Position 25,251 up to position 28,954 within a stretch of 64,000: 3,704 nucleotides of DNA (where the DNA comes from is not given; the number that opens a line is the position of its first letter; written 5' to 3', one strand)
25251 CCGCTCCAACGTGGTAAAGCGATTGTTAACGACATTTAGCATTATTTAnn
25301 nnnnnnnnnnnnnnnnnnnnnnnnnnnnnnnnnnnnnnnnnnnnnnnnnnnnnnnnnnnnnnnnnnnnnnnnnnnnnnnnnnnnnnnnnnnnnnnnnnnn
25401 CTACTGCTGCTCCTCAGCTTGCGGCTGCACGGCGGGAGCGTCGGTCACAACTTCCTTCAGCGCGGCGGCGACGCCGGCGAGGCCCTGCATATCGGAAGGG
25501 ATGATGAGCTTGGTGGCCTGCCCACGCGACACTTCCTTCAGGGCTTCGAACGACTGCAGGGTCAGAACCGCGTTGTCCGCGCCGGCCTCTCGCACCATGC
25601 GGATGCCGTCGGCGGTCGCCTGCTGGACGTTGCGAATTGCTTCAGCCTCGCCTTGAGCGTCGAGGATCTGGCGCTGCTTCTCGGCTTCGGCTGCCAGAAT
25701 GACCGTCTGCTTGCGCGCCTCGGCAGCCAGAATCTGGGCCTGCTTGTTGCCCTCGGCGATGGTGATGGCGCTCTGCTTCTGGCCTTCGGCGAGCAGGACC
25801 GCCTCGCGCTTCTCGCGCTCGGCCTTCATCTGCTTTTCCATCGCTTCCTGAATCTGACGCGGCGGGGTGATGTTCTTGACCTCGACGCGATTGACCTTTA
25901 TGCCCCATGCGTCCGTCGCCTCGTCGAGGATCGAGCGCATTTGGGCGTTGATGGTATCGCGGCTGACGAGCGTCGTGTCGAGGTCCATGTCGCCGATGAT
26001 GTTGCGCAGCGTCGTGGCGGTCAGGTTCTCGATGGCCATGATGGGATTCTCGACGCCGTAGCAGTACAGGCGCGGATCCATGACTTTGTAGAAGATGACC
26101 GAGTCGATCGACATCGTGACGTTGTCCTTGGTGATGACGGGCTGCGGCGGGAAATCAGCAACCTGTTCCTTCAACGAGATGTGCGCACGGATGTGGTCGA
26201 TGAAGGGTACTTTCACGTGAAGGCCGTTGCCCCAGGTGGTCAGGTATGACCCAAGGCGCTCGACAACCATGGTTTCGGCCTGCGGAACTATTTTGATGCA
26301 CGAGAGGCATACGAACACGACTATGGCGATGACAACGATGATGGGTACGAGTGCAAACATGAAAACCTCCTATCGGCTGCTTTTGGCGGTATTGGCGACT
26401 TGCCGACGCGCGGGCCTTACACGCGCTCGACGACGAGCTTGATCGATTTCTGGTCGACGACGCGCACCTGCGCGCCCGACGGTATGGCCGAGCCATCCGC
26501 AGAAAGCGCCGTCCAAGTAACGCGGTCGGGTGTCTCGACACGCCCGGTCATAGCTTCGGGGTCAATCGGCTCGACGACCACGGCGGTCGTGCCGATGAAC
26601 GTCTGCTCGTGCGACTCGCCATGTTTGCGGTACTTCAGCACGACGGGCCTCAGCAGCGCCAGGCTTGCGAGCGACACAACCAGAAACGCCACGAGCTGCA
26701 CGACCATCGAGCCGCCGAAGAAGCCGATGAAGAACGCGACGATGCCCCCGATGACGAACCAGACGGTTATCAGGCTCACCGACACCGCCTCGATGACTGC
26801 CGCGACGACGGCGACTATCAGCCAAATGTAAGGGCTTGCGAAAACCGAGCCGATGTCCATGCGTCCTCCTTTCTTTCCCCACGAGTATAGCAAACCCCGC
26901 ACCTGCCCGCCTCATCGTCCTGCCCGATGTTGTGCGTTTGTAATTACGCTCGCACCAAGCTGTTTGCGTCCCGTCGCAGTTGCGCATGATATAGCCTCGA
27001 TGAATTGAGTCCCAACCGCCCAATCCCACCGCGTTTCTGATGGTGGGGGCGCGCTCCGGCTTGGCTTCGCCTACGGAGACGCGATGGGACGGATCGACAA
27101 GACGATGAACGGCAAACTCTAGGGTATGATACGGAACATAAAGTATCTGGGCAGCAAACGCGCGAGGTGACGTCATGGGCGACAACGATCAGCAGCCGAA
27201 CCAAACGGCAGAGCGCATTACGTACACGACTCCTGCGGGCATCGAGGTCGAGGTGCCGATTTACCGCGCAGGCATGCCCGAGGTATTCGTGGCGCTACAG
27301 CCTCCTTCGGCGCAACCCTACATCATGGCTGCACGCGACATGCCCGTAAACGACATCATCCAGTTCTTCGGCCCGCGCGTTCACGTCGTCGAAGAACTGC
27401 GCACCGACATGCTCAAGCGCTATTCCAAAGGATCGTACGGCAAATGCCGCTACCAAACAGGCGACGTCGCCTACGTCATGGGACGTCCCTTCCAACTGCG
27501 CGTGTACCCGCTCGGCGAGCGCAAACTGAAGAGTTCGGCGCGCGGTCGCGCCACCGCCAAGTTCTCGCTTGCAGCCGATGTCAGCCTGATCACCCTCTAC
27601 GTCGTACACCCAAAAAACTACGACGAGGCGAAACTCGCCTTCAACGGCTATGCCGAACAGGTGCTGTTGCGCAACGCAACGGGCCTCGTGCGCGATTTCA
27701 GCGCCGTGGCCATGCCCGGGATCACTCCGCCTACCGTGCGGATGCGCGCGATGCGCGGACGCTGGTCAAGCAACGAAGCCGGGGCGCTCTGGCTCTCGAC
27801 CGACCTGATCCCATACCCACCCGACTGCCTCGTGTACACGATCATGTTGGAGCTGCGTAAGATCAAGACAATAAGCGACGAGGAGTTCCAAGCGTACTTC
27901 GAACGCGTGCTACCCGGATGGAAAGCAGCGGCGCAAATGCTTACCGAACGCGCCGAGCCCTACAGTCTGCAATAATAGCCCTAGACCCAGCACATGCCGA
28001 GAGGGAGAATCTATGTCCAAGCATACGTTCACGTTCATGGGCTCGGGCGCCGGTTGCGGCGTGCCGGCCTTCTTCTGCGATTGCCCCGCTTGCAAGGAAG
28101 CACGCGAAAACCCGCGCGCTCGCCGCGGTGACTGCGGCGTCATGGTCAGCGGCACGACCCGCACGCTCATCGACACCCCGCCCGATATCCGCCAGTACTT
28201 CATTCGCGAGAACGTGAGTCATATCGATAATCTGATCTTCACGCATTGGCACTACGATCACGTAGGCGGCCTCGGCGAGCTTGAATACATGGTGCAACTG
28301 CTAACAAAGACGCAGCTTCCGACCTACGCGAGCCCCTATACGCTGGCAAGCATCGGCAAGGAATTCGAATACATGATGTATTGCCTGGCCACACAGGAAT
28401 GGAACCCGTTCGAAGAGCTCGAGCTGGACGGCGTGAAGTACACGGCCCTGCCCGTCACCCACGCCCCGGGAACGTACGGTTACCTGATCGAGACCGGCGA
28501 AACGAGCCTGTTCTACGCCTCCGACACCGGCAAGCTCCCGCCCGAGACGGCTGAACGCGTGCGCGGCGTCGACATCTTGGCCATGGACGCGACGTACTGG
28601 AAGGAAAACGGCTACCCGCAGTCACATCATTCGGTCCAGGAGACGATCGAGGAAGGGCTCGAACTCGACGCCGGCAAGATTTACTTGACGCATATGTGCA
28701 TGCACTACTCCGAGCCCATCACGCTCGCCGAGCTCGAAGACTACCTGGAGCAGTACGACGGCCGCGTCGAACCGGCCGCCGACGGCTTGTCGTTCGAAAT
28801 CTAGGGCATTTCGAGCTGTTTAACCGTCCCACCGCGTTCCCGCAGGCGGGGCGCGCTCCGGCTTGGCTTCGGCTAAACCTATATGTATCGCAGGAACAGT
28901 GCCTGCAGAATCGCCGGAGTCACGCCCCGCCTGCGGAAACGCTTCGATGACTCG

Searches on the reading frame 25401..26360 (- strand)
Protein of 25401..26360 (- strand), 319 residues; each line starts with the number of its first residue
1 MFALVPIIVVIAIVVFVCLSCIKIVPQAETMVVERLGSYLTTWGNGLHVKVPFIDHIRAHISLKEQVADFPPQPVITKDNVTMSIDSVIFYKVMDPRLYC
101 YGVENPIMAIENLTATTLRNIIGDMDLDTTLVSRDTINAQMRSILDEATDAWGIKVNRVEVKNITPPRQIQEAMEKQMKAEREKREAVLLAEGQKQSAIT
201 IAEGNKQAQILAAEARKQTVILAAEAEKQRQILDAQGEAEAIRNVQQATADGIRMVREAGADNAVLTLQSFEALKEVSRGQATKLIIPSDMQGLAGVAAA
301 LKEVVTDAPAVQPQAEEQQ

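Call 65: search_protein_families(library=pfam, proteins=[window:25401-26360:-], max_evalue=0.0001)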
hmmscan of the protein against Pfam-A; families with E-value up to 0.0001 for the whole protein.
window:25401-26360:- (319 aa): 1 family
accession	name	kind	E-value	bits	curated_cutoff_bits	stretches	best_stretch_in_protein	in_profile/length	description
PF01145.31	Band_7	-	1.4e-40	139.6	23.6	1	23-195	1-176/176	SPFH domain / Band 7 family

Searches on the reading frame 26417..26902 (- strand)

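Call 65: search_protein_families(library=pfam, proteins=[window:26417-26902:-], max_evalue=0.0001)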
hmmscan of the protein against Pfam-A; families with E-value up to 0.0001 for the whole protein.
window:26417-26902:- (161 aa): 1 family
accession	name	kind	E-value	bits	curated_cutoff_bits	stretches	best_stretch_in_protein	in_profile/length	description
PF01957.25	NfeD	-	1e-09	38.8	29.1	1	100-160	2-57/57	NfeD-like C-terminal, partner-binding domain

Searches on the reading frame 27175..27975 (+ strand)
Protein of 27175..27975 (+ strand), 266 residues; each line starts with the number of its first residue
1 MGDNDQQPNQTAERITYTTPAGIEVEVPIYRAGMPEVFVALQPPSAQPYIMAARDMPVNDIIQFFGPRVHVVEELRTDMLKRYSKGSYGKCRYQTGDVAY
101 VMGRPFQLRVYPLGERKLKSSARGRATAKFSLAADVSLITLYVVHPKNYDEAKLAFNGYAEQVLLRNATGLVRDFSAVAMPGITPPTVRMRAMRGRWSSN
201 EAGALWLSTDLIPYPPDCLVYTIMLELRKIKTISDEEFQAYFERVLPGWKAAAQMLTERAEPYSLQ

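Call 65: search_protein_families(library=pfam, proteins=[window:27175-27975:+], max_evalue=0.0001)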
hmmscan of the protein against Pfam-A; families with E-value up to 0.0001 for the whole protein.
window:27175-27975:+ (266 aa): 1 family
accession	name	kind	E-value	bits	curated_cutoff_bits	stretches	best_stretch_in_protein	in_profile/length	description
PF01863.23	YgjP-like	-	4.2e-09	37.1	26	1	47-258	12-206/207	YgjP-like, metallopeptidase domain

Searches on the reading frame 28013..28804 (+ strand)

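Call 65: search_protein_families(library=pfam, proteins=[window:28013-28804:+], max_evalue=0.0001)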
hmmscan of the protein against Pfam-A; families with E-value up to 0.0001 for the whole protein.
window:28013-28804:+ (263 aa): 2 families
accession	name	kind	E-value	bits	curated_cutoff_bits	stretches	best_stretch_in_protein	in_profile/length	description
PF12706.13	Lactamase_B_2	-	2e-29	103.1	27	1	49-228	1-200/200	Beta-lactamase superfamily domain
PF00753.33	Lactamase_B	-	1.1e-11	45.5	22.7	1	37-227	4-196/196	Metallo-beta-lactamase superfamily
